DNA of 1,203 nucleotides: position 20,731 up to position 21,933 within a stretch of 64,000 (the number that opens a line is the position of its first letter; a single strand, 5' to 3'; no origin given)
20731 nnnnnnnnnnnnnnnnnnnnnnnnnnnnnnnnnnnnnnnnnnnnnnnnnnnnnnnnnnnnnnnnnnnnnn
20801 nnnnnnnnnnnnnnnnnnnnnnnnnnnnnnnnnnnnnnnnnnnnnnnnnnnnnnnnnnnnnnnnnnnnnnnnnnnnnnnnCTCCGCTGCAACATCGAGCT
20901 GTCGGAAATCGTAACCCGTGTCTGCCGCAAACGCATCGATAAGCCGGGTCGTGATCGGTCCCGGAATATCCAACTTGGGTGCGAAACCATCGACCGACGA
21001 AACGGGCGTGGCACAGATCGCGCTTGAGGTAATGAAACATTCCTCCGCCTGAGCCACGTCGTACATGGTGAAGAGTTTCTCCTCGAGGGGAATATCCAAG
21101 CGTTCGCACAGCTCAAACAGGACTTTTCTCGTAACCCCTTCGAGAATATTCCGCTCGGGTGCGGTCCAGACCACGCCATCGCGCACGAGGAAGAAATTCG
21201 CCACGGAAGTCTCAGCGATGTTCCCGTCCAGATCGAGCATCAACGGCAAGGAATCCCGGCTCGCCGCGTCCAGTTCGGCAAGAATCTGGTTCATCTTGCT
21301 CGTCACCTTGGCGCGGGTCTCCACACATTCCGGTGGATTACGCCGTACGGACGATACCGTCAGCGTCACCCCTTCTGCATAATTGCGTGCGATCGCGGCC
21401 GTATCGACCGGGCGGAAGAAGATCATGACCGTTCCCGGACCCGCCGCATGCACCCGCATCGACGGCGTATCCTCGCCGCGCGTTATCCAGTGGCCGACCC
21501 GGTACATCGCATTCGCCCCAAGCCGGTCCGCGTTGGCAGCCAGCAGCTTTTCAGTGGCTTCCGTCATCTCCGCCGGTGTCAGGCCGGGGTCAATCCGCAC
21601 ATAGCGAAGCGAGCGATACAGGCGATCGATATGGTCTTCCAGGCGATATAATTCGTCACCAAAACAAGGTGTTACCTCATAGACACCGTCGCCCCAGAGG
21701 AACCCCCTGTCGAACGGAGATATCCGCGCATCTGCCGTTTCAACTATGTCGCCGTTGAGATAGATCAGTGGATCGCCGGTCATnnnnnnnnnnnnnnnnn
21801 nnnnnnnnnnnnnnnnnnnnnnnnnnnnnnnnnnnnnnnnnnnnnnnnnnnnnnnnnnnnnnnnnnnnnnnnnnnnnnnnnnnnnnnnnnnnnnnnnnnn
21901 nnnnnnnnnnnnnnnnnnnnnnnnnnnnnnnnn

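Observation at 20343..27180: Unusual cluster coupling 3-hydroxyanthranilate dioxygenase to a class IV aminotransferase, RidA, two hydrolases, a cupin and a benzoate-type aryl-CoA ligase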

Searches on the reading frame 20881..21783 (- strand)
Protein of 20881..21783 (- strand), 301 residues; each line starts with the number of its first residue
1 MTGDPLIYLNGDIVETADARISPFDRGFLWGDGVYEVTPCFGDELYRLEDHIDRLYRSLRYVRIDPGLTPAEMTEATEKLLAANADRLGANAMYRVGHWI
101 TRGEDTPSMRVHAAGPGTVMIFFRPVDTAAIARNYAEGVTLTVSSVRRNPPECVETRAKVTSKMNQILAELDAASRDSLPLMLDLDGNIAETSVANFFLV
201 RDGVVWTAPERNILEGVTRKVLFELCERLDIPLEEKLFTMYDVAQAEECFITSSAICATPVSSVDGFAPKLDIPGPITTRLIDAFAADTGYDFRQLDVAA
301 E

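Call 4: search_protein_families(library=pfam, proteins=[window:20881-21783:-])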
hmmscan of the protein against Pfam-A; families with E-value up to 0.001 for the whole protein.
seq(301 aa): 1 family
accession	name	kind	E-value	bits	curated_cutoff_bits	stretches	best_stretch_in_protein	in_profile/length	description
PF01063.24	Aminotran_4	-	5.4e-43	147.8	28.5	1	33-264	1-223/223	Amino-transferase class IV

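Call 5: search_protein_families(library=ncbifam, proteins=[window:20881-21783:-])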
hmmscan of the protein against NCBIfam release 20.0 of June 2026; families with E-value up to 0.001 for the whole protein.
seq(301 aa): 18 families
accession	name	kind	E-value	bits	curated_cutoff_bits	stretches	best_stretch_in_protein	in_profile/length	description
NF006185.0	PRK08320.1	subfamily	3.1e-56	190.7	363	1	6-288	4-282/292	branched-chain amino acid aminotransferase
NF009126.0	PRK12479.1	equivalog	2.2e-48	165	518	1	4-289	3-284/299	branched-chain-amino-acid transaminase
NF005209.0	PRK06680.1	subfamily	8.7e-48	162.6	320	1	6-286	4-278/286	D-amino-acid transaminase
TIGR01122.1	ilvE_I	equivalog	1.1e-44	152.8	245.55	1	8-286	1-281/298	branched-chain-amino-acid transaminase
TIGR01121.1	D_amino_aminoT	equivalog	2.6e-41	141.6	277.45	1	8-287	3-273/276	D-amino-acid transaminase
NF005146.0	PRK06606.1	equivalog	7e-41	140.2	279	1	4-286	6-289/307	branched-chain amino acid transaminase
NF005800.0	PRK07650.1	equivalog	1.3e-40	139.5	308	1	6-268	2-256/290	aminodeoxychorismate lyase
NF005726.0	PRK07544.1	equivalog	2.6e-33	115.4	396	1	4-287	10-286/295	branched-chain amino acid aminotransferase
NF009066.0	PRK12400.1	equivalog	1.3e-28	100.3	538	1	7-286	7-279/290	D-amino-acid transaminase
NF009896.0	PRK13356.1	equivalog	2e-23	82.9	262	1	7-267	10-264/287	branched-chain amino acid aminotransferase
NF004761.0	PRK06092.1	equivalog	3.1e-21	75.8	260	1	19-265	10-248/268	aminodeoxychorismate lyase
TIGR03461.1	pabC_Proteo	equivalog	4.9e-21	75.1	176.85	1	18-265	7-246/262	aminodeoxychorismate lyase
NF005888.0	PRK07849.1-3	equivalog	2.8e-15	56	273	1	182-272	185-277/298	aminodeoxychorismate lyase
NF009897.0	PRK13357.1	equivalog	5.7e-10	38.5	307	1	45-269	86-319/358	branched-chain amino acid aminotransferase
TIGR01123.1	ilvE_II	equivalog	2.3e-09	36.7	250.05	1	45-283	43-293/313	branched-chain-amino-acid transaminase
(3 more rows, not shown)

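Call 22: search_solved_structures(query=window:20881-21783:-, max_evalue=1e-20)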
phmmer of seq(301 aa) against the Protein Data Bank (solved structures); distinct sequences matched with E-value up to 1e-20: 47.
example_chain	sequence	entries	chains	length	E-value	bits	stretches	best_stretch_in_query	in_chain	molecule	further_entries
7p3t_A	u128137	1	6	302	9e-41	143.2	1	1-287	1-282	Branched-chain amino acid aminotransferase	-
5cm0_A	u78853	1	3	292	2.5e-40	141.8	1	4-289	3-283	Branched-chain transaminase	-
5e25_A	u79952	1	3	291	2.9e-40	141.6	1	5-289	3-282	branched-chain aminotransferase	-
5mqz_A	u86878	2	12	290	5.2e-39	137.5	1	7-287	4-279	Putative branched-chain-amino-acid aminotransferase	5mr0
9j32_A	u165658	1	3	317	6.7e-38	133.8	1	6-283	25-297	Aminotransferase, class 4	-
7z79_A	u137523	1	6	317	3.3e-37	131.5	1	6-283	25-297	Aminotransferase, class 4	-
4pbc_A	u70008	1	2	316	7.4e-31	110.7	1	4-299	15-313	D-amino acid aminotransferase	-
9pxs_A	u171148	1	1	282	4.9e-29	104.7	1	7-285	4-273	D-alanine aminotransferase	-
3wwh_A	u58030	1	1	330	6.2e-28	101.1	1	8-283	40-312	(R)-amine transaminase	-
9ivh_A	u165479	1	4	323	8.9e-28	100.6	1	7-287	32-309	Branched-chain amino acid transferase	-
8zxb_A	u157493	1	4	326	9.2e-28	100.5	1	7-287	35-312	Branched-chain amino acid aminotransferase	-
9ijl_A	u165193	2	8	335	1e-27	100.4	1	7-287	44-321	Branched-chain amino acid aminotransferase | Branched-chain amino acid transferase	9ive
3wwi_A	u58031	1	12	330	1.1e-27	100.2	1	8-283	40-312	(R)-amine transaminase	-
3daa_A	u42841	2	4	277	6.6e-27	97.7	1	10-270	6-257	D-AMINO ACID AMINOTRANSFERASE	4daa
3lqs_A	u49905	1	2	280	6.7e-27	97.7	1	10-270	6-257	D-alanine aminotransferase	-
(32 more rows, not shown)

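Call 44: find_homologous_proteins(query=window:20881-21783:-, max_evalue=1e-30)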
Query seq(301 aa) (301 aa): 677 proteins with E <= 1e-30 among 3640 candidates; the best 120 are listed.
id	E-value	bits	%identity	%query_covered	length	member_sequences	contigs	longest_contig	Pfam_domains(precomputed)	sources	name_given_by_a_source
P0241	4.7e-199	678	100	100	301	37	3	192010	PF01063.25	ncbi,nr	ncbi:MAG: hypothetical protein HOK98_04385 [Rhodospirillaceae bacterium]|nr:hypothetical protein [Rh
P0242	9.5e-181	618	89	100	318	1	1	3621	PF01063.25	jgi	jgi:branched-chain amino acid aminotransferase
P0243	1.7e-180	617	90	100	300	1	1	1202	PF01063.25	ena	-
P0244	2.5e-179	613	89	100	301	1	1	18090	PF01063.25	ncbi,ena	-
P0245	1.0e-175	601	87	100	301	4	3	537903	PF01063.25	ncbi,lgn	ncbi:MAG: aminotransferase class IV [Alphaproteobacteria bacterium]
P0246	2.0e-172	590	87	99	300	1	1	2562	PF01063.25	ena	-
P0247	5.5e-172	589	87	100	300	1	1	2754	PF01063.25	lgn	-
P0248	9.8e-171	585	86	99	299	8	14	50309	PF01063.25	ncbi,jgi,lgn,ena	jgi:branched-chain amino acid aminotransferase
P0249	2.7e-169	580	85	100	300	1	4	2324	PF01063.25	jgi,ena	-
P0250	7.2e-169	579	86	100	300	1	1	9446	PF01063.25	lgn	-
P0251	7.8e-169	578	85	100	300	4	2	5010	PF01063.25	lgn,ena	-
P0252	3.0e-168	577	85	100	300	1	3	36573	PF01063.25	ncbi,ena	-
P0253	2.8e-166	570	83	100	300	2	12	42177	PF01063.25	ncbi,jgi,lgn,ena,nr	ncbi:MAG: hypothetical protein CMM26_01890 [Rhodospirillaceae bacterium]|nr:hypothetical protein [Rh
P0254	4.3e-164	563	82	99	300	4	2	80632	PF01063.25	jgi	jgi:branched-chain amino acid aminotransferase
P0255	2.5e-162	557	82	100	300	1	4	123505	PF01063.25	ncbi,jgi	jgi:branched-chain amino acid aminotransferase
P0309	5.8e-132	457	67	98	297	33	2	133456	PF01063.25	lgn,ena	-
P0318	3.3e-129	448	67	98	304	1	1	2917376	PF01063.25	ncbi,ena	-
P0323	8.9e-129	447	67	98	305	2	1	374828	PF01063.25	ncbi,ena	-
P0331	2.1e-127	442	66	97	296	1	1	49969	PF01063.25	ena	-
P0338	4.0e-126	438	66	98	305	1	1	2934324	PF01063.25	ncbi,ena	-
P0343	1.2e-125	437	65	98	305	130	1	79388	PF01063.25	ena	-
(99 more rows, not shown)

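Call 45: find_encoding_contigs(protein=P0318, flank=8000, max_places=1)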
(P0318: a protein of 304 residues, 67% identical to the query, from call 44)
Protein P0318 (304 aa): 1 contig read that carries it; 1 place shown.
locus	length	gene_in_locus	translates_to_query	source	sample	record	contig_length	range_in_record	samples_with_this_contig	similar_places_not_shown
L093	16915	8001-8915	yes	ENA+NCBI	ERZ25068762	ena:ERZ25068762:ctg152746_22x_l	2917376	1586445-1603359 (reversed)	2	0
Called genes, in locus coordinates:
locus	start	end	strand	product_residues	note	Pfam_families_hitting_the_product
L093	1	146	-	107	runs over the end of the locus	PF04126:Cyclophil_like (weak)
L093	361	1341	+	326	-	PF00348:polyprenyl_synt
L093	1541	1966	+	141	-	PF02545:Maf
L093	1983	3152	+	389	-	PF00155:Aminotran_1_2, PF01041:DegT_DnrJ_EryC1 (weak)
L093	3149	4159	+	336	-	PF00389:2-Hacid_dh, PF03446:NAD_binding_2 (faint), PF02826:2-Hacid_dh_C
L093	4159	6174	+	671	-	PF05378:Hydant_A_N, PF01968:Hydantoinase_A, PF19278:Hydant_A_C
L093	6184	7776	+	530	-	PF02538:Hydantoinase_B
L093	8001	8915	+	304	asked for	PF01063:Aminotran_4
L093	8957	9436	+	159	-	PF03449:GreA_GreB_N, PF01272:GreA_GreB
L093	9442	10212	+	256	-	-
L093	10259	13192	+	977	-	PF12838:Fer4_7 (weak), PF13247:Fer4_11, PF00037:Fer4 (weak), PF12837:Fer4_6 (weak), PF00384:Molybdopterin, PF01568:Molydop_binding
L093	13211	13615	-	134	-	PF14526:Cass2, PF06445:GyrI-like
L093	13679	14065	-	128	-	PF01592:NifU_N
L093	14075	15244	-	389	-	PF00266:Aminotran_5, PF01041:DegT_DnrJ_EryC1 (weak), PF01212:Beta_elim_lyase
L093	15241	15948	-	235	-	PF06426:SATase_N (weak), PF00132:Hexapep (faint)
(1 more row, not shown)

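Call 46: find_encoding_contigs(protein=P0338, flank=8000, max_places=1)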
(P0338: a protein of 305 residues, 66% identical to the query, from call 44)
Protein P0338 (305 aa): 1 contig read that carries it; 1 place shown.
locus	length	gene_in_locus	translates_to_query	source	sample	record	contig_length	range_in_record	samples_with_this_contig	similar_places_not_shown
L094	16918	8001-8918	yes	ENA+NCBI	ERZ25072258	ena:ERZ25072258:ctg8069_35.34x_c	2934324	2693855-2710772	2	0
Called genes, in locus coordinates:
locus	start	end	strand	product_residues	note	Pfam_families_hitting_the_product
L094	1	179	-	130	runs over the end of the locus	PF04126:Cyclophil_like, PF18050:Cyclophil_like2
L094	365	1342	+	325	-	PF00348:polyprenyl_synt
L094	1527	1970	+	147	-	PF02545:Maf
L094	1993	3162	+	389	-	PF00155:Aminotran_1_2, PF01041:DegT_DnrJ_EryC1 (weak)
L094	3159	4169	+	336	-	PF00389:2-Hacid_dh, PF03446:NAD_binding_2 (faint), PF02826:2-Hacid_dh_C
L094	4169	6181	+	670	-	PF05378:Hydant_A_N, PF01968:Hydantoinase_A, PF19278:Hydant_A_C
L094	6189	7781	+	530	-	PF02538:Hydantoinase_B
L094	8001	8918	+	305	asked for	PF01063:Aminotran_4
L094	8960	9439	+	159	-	PF03449:GreA_GreB_N, PF01272:GreA_GreB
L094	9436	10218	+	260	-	-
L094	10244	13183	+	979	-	PF12797:Fer4_2 (faint), PF12838:Fer4_7 (weak), PF13247:Fer4_11, PF00037:Fer4 (weak), PF12837:Fer4_6 (weak), PF04879:Molybdop_Fe4S4 (weak), PF00384:Molybdopterin, PF01568:Molydop_binding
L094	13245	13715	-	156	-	PF06445:GyrI-like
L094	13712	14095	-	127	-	PF01592:NifU_N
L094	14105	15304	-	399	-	PF00266:Aminotran_5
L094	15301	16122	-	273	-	PF06426:SATase_N, PF00132:Hexapep (faint)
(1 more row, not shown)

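Call 47: find_encoding_contigs(protein=P0309, flank=8000, max_places=1)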
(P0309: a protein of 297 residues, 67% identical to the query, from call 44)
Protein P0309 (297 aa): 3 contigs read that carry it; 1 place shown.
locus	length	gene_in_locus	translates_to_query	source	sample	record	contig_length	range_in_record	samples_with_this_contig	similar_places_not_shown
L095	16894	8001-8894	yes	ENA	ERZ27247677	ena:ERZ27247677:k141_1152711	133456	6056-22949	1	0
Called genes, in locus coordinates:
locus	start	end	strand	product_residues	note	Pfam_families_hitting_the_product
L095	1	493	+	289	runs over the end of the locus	PF03308:MeaB, PF02492:cobW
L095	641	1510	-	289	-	PF02826:2-Hacid_dh_C (weak), PF03446:NAD_binding_2, PF14833:NAD_binding_11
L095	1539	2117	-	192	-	PF02775:TPP_enzyme_C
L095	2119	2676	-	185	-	-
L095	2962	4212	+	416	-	PF07690:MFS_1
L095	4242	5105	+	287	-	PF02129:Peptidase_S15, PF12146:Hydrolase_4, PF20434:BD-FAE (faint), PF00561:Abhydrolase_1, PF12697:Abhydrolase_6, PF00326:Peptidase_S9 (faint)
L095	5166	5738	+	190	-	PF07883:Cupin_2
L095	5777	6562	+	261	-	PF00561:Abhydrolase_1, PF00975:Thioesterase (weak), PF12146:Hydrolase_4, PF12697:Abhydrolase_6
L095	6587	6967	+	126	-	PF01042:Ribonuc_L-PSP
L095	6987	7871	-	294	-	PF00892:EamA, PF03151:TPT (weak), PF00892:EamA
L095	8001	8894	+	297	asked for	PF01063:Aminotran_4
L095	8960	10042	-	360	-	PF04909:Amidohydro_2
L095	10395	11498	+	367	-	PF13609:Porin_4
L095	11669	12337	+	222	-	PF00392:GntR, PF07729:FCD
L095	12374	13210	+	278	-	PF00795:CN_hydrolase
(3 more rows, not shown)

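Call 55: find_encoding_contigs(protein=P0331, flank=10000, max_places=1)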
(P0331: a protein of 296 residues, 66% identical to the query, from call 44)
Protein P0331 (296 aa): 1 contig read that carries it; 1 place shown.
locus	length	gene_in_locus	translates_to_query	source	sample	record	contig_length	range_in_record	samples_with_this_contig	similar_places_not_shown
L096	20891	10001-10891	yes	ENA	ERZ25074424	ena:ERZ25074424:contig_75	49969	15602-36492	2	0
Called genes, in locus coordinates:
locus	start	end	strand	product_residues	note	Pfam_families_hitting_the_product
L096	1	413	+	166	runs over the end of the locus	PF02433:FixO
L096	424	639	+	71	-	-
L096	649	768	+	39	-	PF05545:FixQ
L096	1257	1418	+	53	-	-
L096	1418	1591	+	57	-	-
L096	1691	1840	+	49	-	-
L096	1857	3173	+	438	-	PF12801:Fer4_5 (weak), PF12838:Fer4_7 (faint), PF13187:Fer4_9 (faint), PF13534:Fer4_17 (faint), PF13183:Fer4_8 (faint), PF13746:Fer4_18, PF11614:FixG_C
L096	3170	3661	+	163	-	PF05751:FixH, PF13115:YtkA (weak)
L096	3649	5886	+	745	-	PF00403:HMA, PF00122:E1-E2_ATPase, PF00702:Hydrolase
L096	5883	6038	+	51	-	PF03597:FixS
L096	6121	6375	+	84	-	-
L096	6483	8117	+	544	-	PF00501:AMP-binding, PF13193:AMP-binding_C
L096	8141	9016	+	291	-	PF02129:Peptidase_S15, PF12146:Hydrolase_4, PF00561:Abhydrolase_1, PF12697:Abhydrolase_6, PF20434:BD-FAE (faint), PF00326:Peptidase_S9 (weak), PF08840:BAAT_C (weak)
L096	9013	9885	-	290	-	PF00892:EamA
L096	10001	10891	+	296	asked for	PF01063:Aminotran_4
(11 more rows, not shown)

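Call 56: find_encoding_contigs(protein=P0323, flank=10000, max_places=1)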
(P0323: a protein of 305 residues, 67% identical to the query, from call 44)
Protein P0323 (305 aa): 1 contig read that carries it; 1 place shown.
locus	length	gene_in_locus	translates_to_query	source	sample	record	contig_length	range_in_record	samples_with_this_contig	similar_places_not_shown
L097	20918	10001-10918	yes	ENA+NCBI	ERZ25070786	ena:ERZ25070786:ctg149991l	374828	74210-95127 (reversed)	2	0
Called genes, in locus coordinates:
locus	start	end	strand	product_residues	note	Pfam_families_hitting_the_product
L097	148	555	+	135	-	PF02311:AraC_binding (weak), PF07883:Cupin_2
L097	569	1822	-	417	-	PF22025:ThiI_fer, PF02926:THUMP (weak), PF02568:ThiI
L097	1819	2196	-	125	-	PF04126:Cyclophil_like, PF18050:Cyclophil_like2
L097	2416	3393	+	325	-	PF00348:polyprenyl_synt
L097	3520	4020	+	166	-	PF02545:Maf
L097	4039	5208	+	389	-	PF00155:Aminotran_1_2, PF01041:DegT_DnrJ_EryC1 (weak)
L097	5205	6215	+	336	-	PF00389:2-Hacid_dh, PF02826:2-Hacid_dh_C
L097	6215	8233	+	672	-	PF05378:Hydant_A_N, PF01968:Hydantoinase_A, PF19278:Hydant_A_C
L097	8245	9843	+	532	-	PF02538:Hydantoinase_B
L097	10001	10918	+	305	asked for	PF01063:Aminotran_4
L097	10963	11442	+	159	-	PF03449:GreA_GreB_N, PF01272:GreA_GreB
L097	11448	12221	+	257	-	-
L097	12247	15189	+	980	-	PF12797:Fer4_2 (faint), PF12838:Fer4_7 (weak), PF13237:Fer4_10 (weak), PF13247:Fer4_11, PF00037:Fer4 (weak), PF12837:Fer4_6 (weak), PF00384:Molybdopterin, PF01568:Molydop_binding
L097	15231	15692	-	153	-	PF06445:GyrI-like, PF14526:Cass2 (weak)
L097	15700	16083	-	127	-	PF01592:NifU_N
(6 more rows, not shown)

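Call 57: find_encoding_contigs(protein=P0343, flank=10000, max_places=1)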
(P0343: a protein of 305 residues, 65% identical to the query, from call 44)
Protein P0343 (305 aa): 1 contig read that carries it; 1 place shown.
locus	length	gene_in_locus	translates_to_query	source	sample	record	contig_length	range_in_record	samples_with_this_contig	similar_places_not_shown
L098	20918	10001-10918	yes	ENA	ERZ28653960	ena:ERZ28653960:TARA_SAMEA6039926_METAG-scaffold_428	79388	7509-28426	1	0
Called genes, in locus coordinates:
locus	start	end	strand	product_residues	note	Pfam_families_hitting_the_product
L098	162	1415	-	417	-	PF22025:ThiI_fer, PF02926:THUMP (weak), PF02568:ThiI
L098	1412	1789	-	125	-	PF04126:Cyclophil_like, PF18050:Cyclophil_like2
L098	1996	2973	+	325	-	PF00348:polyprenyl_synt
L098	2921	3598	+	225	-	PF02545:Maf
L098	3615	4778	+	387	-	PF00155:Aminotran_1_2, PF01041:DegT_DnrJ_EryC1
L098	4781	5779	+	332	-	PF00389:2-Hacid_dh, PF02826:2-Hacid_dh_C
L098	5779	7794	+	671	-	PF05378:Hydant_A_N, PF01968:Hydantoinase_A, PF19278:Hydant_A_C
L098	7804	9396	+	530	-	PF02538:Hydantoinase_B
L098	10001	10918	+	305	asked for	PF01063:Aminotran_4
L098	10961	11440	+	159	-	PF03449:GreA_GreB_N, PF01272:GreA_GreB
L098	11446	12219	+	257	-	-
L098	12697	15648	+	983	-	PF12797:Fer4_2 (faint), PF12838:Fer4_7 (weak), PF13247:Fer4_11, PF00037:Fer4 (weak), PF12837:Fer4_6 (weak), PF04879:Molybdop_Fe4S4 (weak), PF00384:Molybdopterin, PF01568:Molydop_binding, +1 more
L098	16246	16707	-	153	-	PF06445:GyrI-like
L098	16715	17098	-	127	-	PF01592:NifU_N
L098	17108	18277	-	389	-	PF00266:Aminotran_5, PF01212:Beta_elim_lyase (weak)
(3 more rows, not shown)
